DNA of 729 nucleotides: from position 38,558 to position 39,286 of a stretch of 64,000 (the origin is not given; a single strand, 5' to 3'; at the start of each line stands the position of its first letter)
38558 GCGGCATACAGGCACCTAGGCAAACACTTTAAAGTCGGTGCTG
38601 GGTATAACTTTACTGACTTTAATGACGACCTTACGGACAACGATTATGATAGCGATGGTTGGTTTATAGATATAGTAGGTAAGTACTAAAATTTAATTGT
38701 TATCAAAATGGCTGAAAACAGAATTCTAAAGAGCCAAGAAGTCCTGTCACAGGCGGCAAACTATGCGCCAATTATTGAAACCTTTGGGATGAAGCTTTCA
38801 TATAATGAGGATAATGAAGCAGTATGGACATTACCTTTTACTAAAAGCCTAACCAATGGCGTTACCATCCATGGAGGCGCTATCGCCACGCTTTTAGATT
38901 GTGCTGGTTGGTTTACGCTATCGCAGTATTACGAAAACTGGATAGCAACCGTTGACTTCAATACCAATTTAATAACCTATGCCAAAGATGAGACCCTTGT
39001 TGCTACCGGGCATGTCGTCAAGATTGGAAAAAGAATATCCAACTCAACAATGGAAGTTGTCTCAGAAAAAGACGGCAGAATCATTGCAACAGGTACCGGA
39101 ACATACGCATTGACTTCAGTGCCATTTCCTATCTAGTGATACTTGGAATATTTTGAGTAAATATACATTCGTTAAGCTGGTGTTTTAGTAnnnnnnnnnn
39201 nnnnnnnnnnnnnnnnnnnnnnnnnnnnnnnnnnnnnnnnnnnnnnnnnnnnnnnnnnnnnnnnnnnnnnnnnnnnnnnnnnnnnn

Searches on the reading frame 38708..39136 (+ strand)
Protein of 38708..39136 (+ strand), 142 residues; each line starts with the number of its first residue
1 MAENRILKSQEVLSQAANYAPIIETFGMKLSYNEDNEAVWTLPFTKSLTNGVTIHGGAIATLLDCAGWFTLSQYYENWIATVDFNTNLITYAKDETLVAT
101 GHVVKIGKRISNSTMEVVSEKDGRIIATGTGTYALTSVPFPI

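Call 57: search_protein_families(library=pfam, proteins=[window:38708-39136:+], max_evalue=0.00001)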
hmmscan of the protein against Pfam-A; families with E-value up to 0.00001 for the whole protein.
window:38708-39136:+ (142 aa): 1 family
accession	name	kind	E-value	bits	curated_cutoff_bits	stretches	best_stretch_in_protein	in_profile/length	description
PF03061.28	4HBT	-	1.8e-07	31.8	20.6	1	53-124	3-77/79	Thioesterase superfamily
